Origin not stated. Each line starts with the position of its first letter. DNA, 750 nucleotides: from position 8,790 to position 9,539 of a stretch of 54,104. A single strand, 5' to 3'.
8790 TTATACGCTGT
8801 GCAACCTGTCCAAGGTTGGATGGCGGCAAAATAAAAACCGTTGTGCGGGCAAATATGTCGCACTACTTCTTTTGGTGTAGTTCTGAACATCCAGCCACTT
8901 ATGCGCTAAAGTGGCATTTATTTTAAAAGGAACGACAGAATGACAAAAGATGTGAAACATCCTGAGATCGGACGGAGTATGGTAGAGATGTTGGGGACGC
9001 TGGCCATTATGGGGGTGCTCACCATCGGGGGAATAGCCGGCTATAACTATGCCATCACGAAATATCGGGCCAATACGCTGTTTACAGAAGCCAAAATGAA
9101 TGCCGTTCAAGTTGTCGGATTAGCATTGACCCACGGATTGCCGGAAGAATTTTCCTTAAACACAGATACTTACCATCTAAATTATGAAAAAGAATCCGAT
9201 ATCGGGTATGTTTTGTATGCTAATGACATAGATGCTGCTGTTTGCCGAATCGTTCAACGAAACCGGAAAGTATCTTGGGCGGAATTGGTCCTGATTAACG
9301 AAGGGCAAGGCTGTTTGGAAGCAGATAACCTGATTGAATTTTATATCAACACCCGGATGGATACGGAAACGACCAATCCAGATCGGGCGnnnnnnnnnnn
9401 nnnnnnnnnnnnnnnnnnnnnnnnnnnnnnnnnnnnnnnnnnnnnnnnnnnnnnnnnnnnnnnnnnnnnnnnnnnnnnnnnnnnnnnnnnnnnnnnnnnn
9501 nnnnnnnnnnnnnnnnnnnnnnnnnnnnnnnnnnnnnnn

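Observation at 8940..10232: Prepilin-like N-terminus attached to a duplicated CxxC-rich module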

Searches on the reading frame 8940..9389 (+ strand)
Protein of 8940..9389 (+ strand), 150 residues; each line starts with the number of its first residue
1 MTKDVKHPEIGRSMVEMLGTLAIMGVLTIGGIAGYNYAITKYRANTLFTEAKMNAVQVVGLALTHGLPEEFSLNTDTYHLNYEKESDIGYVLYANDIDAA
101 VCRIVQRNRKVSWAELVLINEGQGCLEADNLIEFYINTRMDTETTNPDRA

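Call 23: search_solved_structures(query=A2, max_evalue=10, show_alignments=4)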
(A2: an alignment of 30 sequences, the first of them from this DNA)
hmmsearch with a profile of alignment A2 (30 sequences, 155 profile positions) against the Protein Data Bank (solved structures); distinct sequences matched with E-value up to 10: 10.
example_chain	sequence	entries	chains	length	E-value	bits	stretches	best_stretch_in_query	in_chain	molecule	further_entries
8tob_GA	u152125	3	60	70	0.031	17.4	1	13-70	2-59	Fimbrial protein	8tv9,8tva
3sok_A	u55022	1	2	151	0.049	16.7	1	13-85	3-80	Fimbrial protein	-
9egp_A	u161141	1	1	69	0.29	14.3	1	4-33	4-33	Geopilin domain 1 protein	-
7tgg_A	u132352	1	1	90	0.3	14.2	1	4-42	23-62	Geopilin domain 1 protein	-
1oqw_A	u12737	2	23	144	0.32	14.1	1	13-84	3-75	Fimbrial protein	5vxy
1q5f_A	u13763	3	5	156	0.36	13.9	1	29-127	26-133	PilS | Prepilin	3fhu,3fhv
8tum_e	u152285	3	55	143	0.5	13.5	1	13-80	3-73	Type IV major pilin protein PilA | Pilin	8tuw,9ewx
8uhf_A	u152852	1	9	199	1.9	11.6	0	15-62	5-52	Toxin co-regulated pilin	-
9laa_A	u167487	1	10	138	2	11.5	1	3-49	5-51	Type IV pilin protein PilA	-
2m7g_A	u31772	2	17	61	2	11.5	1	13-42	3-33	Geopilin domain 1 protein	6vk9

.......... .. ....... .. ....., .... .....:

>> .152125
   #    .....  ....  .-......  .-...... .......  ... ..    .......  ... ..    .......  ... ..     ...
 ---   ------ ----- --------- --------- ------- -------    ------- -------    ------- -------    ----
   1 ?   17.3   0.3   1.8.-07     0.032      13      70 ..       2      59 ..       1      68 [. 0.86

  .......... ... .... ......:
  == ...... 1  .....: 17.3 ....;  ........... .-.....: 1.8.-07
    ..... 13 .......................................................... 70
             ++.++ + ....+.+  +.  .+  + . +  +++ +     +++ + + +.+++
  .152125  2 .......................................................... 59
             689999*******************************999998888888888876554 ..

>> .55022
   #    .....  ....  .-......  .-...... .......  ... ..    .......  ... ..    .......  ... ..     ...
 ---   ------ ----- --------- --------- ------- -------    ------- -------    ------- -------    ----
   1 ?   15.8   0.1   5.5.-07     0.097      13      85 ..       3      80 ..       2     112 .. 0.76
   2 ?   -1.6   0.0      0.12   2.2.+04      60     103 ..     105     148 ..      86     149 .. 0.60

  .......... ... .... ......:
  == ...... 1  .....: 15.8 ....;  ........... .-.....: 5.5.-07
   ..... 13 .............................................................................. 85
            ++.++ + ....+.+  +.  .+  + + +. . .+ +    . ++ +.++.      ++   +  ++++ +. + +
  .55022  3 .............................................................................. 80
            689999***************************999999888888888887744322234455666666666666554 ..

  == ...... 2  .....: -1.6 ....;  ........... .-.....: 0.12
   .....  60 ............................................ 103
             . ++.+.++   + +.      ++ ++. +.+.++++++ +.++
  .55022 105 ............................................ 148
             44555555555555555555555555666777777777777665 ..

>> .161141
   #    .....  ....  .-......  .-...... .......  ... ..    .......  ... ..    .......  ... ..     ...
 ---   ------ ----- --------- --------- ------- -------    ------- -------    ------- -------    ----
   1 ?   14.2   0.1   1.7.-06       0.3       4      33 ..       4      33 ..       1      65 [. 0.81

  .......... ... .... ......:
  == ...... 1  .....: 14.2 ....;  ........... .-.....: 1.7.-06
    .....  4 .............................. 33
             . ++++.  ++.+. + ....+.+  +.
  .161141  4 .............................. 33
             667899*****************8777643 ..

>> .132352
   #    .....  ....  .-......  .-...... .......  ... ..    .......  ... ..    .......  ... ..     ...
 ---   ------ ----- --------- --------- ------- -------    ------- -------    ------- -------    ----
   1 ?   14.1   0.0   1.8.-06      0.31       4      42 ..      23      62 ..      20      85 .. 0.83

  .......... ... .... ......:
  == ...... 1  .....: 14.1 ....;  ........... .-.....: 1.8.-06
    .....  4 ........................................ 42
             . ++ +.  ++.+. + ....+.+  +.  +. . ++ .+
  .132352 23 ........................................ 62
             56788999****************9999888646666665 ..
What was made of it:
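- All 10 PDB hits of the N-terminal profile are type IV pilins (E 0.03-2, call 23).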

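Call 24: search_protein_families(library=pfam, alignment_id=A2, max_evalue=10)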
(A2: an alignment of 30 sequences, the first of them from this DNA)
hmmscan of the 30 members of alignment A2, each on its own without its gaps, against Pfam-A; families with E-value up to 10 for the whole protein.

A. member 1, seq(150 aa): 1 family
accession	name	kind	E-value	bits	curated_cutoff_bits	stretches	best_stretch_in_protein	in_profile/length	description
PF24911.1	YfjL_C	-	0.093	13.7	28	1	73-100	80-108/117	YfjL-like C-terminal domain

B. families by the number of members that match (of 30 scanned): 12 families
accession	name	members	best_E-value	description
PF07963.17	N_methyl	25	0.005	Prokaryotic N-terminal methylation motif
PF08805.16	PilS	2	0.066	PilS N terminal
PF17544.7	DUF5460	2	0.15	Family of unknown function (DUF5460)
PF04542.20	Sigma70_r2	1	0.046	Sigma-70 region 2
PF16723.11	DUF5065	1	0.064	Domain of unknown function (DUF5065)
PF07863.16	CtnDOT_TraJ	1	0.078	Homologues of TraJ from Bacteroides conjugative transposon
PF24911.1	YfjL_C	1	0.093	YfjL-like C-terminal domain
PF20760.2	P23-45_gp39_N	1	0.16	Thermus phage P23-45 gp39, N-terminal domain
PF19613.4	DUF6118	1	0.16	Family of unknown function (DUF6118)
PF16418.11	CNOT1_HEAT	1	0.2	CCR4-NOT transcription complex subunit 1 HEAT repeat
PF22627.1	AglB_core-like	1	0.21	AglB core domain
PF12393.13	Dr_adhesin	1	2.8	Dr family adhesin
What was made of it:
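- Closest known: Bundlin. Different: The target's head domain is smaller and does not match PilS or Bundlin models (call 24 shows PilS hits in only 2 of 30 relatives, E >= 0.066).
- Pfam N_methyl is hit weakly by 25 of 30 relatives (call 24).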

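Call 28: find_related_loci(query=A2, collection=genome_contigs, flank=10000)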
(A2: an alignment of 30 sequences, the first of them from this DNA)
Query A2 (150 aa) in genome_contigs; peptide patterns used: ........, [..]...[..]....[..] (x = any residue, [..] = any of these).
594 stretches matched a pattern (row limit reached: there are more); 512 encode a relative of the query (tblastn E <= 1e-3); the best 80 are kept; 80 distinct loci.
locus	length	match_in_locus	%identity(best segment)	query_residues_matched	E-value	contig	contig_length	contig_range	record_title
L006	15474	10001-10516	36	5-150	5e-21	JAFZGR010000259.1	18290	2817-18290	MAG: Alphaproteobacteria bacterium isolate RGIG7750 Water_buffalos_Rectum-5__c671427, whole genome shotgun sequence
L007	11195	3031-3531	34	1-143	3e-20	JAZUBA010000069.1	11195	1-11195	MAG: Alphaproteobacteria bacterium isolate T1900045318_YK20190007.MAGScoT_cleanbin_000005 SGB_6327_k141_2285154, whole g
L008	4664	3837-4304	37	5-148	3e-19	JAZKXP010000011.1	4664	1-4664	MAG: Alphaproteobacteria bacterium isolate T1900045117_TC20190111.MAGScoT_cleanbin_000024 SGB_4816_k141_2343442, whole g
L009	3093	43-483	38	6-145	5e-19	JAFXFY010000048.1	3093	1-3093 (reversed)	MAG: Alphaproteobacteria bacterium isolate RGIG6380 Sheep_Rectum-5__c171473, whole genome shotgun sequence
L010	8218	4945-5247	41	5-103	4e-18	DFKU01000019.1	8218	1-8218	MAG TPA_asm: Alphaproteobacteria bacterium UBA3637 UBA3637_contig_8553, whole genome shotgun sequence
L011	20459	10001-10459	35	3-148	5e-18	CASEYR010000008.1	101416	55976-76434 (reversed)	uncultured Alphaproteobacteria bacterium isolate B5_L1_362362_idba_bin.105 genome assembly, contig: B5_L1_362362_idba_bi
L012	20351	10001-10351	40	9-120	2e-17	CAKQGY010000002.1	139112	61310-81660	MAG: uncultured Alphaproteobacteria bacterium isolate REFINED_METABAT215_TOP10_CONTIGS_1500_ASSEMBLY_K77_MERGED__Hadza_M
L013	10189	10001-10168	63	4-59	1e-17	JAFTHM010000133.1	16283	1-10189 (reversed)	MAG: Alphaproteobacteria bacterium isolate RGIG3823 Roe_deer_Cecum-1__c657417, whole genome shotgun sequence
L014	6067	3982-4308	38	1-105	1e-17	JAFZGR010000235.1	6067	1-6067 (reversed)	MAG: Alphaproteobacteria bacterium isolate RGIG7750 Water_buffalos_Rectum-5__c616035, whole genome shotgun sequence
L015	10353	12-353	40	11-117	6e-17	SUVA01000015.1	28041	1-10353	MAG: Alphaproteobacteria bacterium isolate SIG60 NODE_34072_length_28041_cov_3.490363, whole genome shotgun sequence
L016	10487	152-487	36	3-107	6e-17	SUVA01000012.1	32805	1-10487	MAG: Alphaproteobacteria bacterium isolate SIG60 NODE_28200_length_32805_cov_3.180366, whole genome shotgun sequence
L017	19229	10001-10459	37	1-144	7e-17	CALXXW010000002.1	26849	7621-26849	MAG: uncultured Alphaproteobacteria bacterium isolate E20__bin339 genome assembly, contig: E20__k127_4896887, whole geno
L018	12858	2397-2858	38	4-149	7e-17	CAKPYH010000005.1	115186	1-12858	MAG: uncultured Alphaproteobacteria bacterium isolate REFINED_METABAT215_TOP10_CONTIGS_1500_ASSEMBLY_K77_MERGED__Nepal_M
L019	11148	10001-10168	59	5-60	7e-17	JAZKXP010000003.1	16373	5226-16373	MAG: Alphaproteobacteria bacterium isolate T1900045117_TC20190111.MAGScoT_cleanbin_000024 SGB_4816_k141_1409771, whole g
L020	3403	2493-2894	34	3-132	9e-17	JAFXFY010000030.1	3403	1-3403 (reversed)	MAG: Alphaproteobacteria bacterium isolate RGIG6380 Sheep_Rectum-5__c113224, whole genome shotgun sequence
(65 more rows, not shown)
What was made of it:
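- At least 512 loci in GTDB species representatives; the 80 listed are all gut MAGs, 79 of them titled Alphaproteobacteria bacterium (call 28).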

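Call 29: predict_structure(alignment_id=A2)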
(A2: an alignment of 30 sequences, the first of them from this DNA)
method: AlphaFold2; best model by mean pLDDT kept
length: 150 residues; sequences in the alignment: 30
mean_pLDDT: 84.6   pTM: 0.69
mean pLDDT of the five models: 84.6, 81.2, 80.9, 80.2, 77.9
residues with pLDDT >= 90: 61; 70-90: 74; 50-70: 15; < 50: 0
segments of 3 or more residues with pLDDT < 50: none
pLDDT, mean of each block of 10 residues (from residue 1): 64 69 77 87 93 90 83 80 87 93 93 92 92 91 76
secondary structure, 60 per line:
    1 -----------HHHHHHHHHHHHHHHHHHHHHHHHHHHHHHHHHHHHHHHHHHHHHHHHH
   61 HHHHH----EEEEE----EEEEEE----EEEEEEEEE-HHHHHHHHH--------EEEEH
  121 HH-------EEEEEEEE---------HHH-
elements in order: H12-65 E70-74 E79-84 E89-97 H99-107 E116-119 E130-137
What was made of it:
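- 8973..9044 (+): alpha1N: aa 12-35, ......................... Arg at +1 and invariant Glu at +5. AF2 predicts a helix over residues 12-65 (call 29).
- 9045..9374 (+): Rest of the pilin-like module (aa 36-145): alpha1C, a 4-5-stranded sheet, and the invariant Cys pair C102/C125 (nt 9243-9245 and 9312-9314). AF2 model, pLDDT 84.6, lollipop topology (call 29).
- On Type IV pilin (type 4 filament subunit, class III signal peptide): AF2 model, pLDDT 84.6: helix 12-65, then strands 70-74, 79-84, 89-97, 116-119 and 130-137 (call 29).
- AF2 (pLDDT 84.6) predicts a 54-residue alpha1 followed by a beta-sheet (call 29). AF2 predicts one continuous 54-residue helix that packs on the sheet (call 29).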

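Call 36: fold_search(model_id=the predicted structure, library=pdb)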
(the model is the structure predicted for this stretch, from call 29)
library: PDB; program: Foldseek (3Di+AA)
matches with E <= 10: 439; with E <= 0.001: 0
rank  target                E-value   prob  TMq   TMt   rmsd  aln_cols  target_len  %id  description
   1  4gf3_A                1.7e-02  0.98  0.34  0.40   5.8        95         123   10  Structure of a SycH-YopH Chaperone-Effector Complex (released 2013-03-27)
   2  1tyq_D                1.9e-02  0.97  0.36  0.21   8.4       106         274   14  Crystal structure of Arp2/3 complex with bound ATP and calcium (released 2004-11-09)
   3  1ttw_A                2.4e-02  0.96  0.34  0.41   6.0        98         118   11  Crystal structure of the Yersinia Pestis type III secretion chaperone SycH in complex with a stable fragment of YscM2 (released 2004-08-31)
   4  1n5b_C                4.5e-02  0.84  0.34  0.40   7.6       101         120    8  Crystal Structure Of The Yersinia enterocolitica Molecular Chaperone Syce (released 2002-11-20)
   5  1n5b_B                5.3e-02  0.82  0.33  0.39   7.5        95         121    7  Crystal Structure Of The Yersinia enterocolitica Molecular Chaperone Syce (released 2002-11-20)
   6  1l2w_D                6.0e-02  0.80  0.34  0.40   7.5        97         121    7  Crystal Structure of the Yersinia Virulence Effector YopE Chaperone-binding Domain in Complex with its Secretion Chape (released 2002-06-12)
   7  1l2w_A                6.0e-02  0.77  0.33  0.38   7.5        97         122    7  Crystal Structure of the Yersinia Virulence Effector YopE Chaperone-binding Domain in Complex with its Secretion Chape (released 2002-06-12)
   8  1l2w_F                6.4e-02  0.80  0.34  0.40   7.5        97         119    7  Crystal Structure of the Yersinia Virulence Effector YopE Chaperone-binding Domain in Complex with its Secretion Chape (released 2002-06-12)
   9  2p9k_D                6.8e-02  0.91  0.37  0.22   8.2       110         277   13  Crystal structure of bovine Arp2/3 complex co-crystallized with ATP and crosslinked with glutaraldehyde (released 2007-05-29)
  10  8tah_D                6.8e-02  0.89  0.34  0.19   8.0       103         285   12  Cryo-EM structure of Cortactin-bound to Arp2/3 complex (released 2023-09-27)
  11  1k8k_D                6.8e-02  0.85  0.35  0.21   8.3       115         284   11  Crystal Structure of Arp2/3 Complex (released 2001-12-07)
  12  9i2b_D                7.2e-02  0.92  0.39  0.23   8.1       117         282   11  SPIN90-Arp2/3 nucleated bidirectional actin filaments (released 2025-09-03)
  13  7eva                  8.7e-02  0.77  0.33  0.40   6.1        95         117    6  Structure of molecular chaperone SycE of Yersinia enterocolitica (released 2022-05-25)
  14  2p9p_D                9.8e-02  0.82  0.36  0.22   7.8       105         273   13  Crystal Structure of bovine Arp2/3 complex co-crystallized with ADP (released 2007-05-29)
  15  1n5b_A                9.8e-02  0.77  0.34  0.38   6.0        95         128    6  Crystal Structure Of The Yersinia enterocolitica Molecular Chaperone Syce (released 2002-11-20)
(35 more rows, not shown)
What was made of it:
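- Tried and rejected: I judged this meaningless for a helix-plus-sheet model (call 36).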

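Call 77: find_related_loci(query=A2, collection=metagenome_contigs, flank=10000)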
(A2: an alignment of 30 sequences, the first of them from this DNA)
Query A2 (150 aa) in metagenome_contigs; peptide patterns used: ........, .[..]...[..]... (x = any residue, [..] = any of these).
600 stretches matched a pattern (row limit reached: there are more); 469 encode a relative of the query (tblastn E <= 1e-3); the best 80 are kept; 80 distinct loci.
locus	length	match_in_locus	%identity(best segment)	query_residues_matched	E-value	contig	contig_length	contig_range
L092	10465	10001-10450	36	1-138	2e-17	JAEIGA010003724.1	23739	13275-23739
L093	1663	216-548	41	1-106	5e-17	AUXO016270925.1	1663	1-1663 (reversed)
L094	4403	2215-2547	35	2-108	6e-17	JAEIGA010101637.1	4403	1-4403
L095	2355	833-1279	35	2-136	6e-17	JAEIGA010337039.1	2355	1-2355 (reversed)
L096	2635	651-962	41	9-105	2e-16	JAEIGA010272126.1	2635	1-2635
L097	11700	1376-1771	32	1-136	4e-16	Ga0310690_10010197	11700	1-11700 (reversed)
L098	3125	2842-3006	58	5-59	7e-16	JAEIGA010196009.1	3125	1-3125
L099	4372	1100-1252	57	3-53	2e-15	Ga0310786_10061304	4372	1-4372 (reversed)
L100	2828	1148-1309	61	3-56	3e-15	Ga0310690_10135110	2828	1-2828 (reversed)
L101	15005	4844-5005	59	4-57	3e-15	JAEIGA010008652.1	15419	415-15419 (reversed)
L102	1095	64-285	47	3-79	3e-15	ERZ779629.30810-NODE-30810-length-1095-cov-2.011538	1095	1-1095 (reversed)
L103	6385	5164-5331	54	1-56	6e-15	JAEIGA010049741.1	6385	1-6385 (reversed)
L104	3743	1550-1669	78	6-45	5e-15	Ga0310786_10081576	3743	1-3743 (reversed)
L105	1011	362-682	40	6-112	4e-15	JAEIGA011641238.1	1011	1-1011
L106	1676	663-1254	36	9-125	7e-15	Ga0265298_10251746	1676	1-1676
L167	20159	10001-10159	49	6-58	9e-13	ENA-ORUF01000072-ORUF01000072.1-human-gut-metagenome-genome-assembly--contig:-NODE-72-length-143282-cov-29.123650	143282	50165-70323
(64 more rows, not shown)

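Call 80: search_protein_families(library=pfam, proteins=[L167:358-1302:+, L167:1307-2065:+, L167:2028-3671:+, L167:3688-4965:+, L167:4913-6451:+, L167:6460-8124:+, L167:8134-9255:+, L167:9167-9859:+, L167:9983-10609:+, L167:10883-11845:+], max_evalue=0.01)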
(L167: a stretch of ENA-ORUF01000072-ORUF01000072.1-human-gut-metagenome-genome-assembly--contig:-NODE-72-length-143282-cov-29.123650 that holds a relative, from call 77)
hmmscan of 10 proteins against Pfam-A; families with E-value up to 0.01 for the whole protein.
L167:358-1302:+ (314 aa): 0 families

L167:1307-2065:+ (252 aa): 1 family
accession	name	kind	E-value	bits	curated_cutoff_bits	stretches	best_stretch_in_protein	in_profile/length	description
PF10671.14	TcpQ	-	3.3e-17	62.8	27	1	167-243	2-78/80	Toxin co-regulated pilus biosynthesis protein Q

L167:2028-3671:+ (547 aa): 4 families
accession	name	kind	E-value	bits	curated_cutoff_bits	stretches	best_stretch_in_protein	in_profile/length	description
PF00263.26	Secretin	-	5.4e-16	59.1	27.5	1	355-535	1-168/169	Bacterial type II and III secretion system protein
PF07655.18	Secretin_N_2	-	0.00019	22.3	23.4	1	212-252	41-84/91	Secretin N-terminal domain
PF03958.22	Secretin_N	-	0.0012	19.5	28.2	1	238-278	14-61/69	Bacterial type II/III secretion system short domain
PF23248.1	KH_PARP14_2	-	0.0027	17.9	27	1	231-287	9-65/72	PARP14, second type I KH domain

L167:3688-4965:+ (425 aa): 1 family
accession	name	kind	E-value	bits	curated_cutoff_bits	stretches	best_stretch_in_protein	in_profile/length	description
PF06864.17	PAP_PilO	-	1.8e-12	47.3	26.7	1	34-424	3-419/419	Pilin accessory protein (PilO)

L167:4913-6451:+ (512 aa): 0 families

L167:6460-8124:+ (554 aa): 4 families
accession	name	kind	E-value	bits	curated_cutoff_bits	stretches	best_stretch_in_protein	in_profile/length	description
PF00437.27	T2SSE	-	1.2e-64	218.8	24.9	1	136-543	8-370/370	Type II/IV secretion system protein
PF25199.1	nSTAND_NTPase5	-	0.0017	18.6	34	1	287-324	42-79/145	Novel STAND NTPase 5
PF13173.12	AAA_14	-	0.0028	18.1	27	0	289-329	5-43/129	AAA domain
PF00265.24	TK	-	0.0097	16.2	20.6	0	288-374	3-88/176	Thymidine kinase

L167:8134-9255:+ (373 aa): 1 family
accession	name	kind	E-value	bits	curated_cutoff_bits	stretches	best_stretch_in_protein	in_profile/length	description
PF00482.28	T2SSF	-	6.3e-26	91.2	25.2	2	241-362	1-123/125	Type II secretion system (T2SS), protein F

L167:9167-9859:+ (230 aa): 2 families
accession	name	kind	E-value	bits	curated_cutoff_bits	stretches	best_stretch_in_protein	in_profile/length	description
PF05307.16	Bundlin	-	0.00021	22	22.3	1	81-198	6-120/151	Bundlin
PF11309.13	DUF3112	-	0.0077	16.2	23.3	1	37-120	34-117/217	Protein of unknown function (DUF3112)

L167:9983-10609:+ (208 aa): 2 families
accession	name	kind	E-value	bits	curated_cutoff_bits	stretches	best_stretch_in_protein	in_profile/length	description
PF08805.16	PilS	-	2e-16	60.7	22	1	48-195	7-126/138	PilS N terminal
PF05307.16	Bundlin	-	1.8e-11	45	22.3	1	43-171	7-135/151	Bundlin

L167:10883-11845:+ (320 aa): 6 families
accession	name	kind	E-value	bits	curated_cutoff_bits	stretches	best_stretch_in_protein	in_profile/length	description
PF00437.27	T2SSE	-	3.5e-29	102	24.9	1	78-239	106-261/370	Type II/IV secretion system protein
PF13401.12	AAA_22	-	4.2e-05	24.3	27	1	111-171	5-64/130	AAA domain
PF13191.12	AAA_16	-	0.0002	22.3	32.6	1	109-218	22-136/167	AAA ATPase domain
PF20720.3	nSTAND3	-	0.0074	16.4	27.2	0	109-149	15-54/155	Novel STAND NTPase 3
PF00005.33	ABC_tran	-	0.0094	17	25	0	115-171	15-67/137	ABC transporter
PF00931.28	NB-ARC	-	0.01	15.6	23.5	0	104-253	12-167/248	NB-ARC domain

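Call 82: find_homologous_proteins(query=L167:6460-8121:+, max_evalue=1e-30)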
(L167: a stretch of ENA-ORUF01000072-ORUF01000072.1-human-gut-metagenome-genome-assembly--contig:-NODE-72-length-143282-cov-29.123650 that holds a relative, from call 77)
Query L167:6460-8121:+ (554 aa): 4415 proteins with E <= 1e-30 among 8000 candidates; the best 120 are listed.
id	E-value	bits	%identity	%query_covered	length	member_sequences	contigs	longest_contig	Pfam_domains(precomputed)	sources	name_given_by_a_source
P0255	0.0e+0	1188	96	98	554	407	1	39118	PF00437.27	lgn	-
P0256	0.0e+0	1166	93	100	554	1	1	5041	PF00437.27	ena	-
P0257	0.0e+0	1165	92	100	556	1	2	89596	PF00437.27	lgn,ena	-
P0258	0.0e+0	1163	92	100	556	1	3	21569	PF00437.27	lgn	-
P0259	0.0e+0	1156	92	100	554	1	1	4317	PF00437.27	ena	-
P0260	0.0e+0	1097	89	100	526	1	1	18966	PF00437.27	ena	-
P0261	0.0e+0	1068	86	99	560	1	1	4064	PF00437.27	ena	-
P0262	0.0e+0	1062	84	100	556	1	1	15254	PF00437.27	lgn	-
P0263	0.0e+0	1061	89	95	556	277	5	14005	PF00437.27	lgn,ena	-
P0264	0.0e+0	1061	89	95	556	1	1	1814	PF00437.27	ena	-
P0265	0.0e+0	1060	84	100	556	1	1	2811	PF00437.27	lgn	-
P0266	0.0e+0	1060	89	95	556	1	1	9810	PF00437.27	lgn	-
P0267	0.0e+0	1060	84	100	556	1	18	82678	PF00437.27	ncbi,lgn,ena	-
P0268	0.0e+0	1060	89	95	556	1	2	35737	PF00437.27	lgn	-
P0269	0.0e+0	1059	88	95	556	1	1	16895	PF00437.27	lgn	-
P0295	0.0e+0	1048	84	99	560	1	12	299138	PF00437.27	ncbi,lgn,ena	-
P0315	0.0e+0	1044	84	99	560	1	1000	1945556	PF00437.27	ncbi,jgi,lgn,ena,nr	ncbi:MAG: GspE/PulE family protein [Alphaproteobacteria bacterium]|jgi:bfpD|nr:Flp pilus assembly co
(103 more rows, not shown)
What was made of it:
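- The operon ATPase is named after Proteobacteria bacterium CAG:495 and as bfpD by JGI (call 82).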
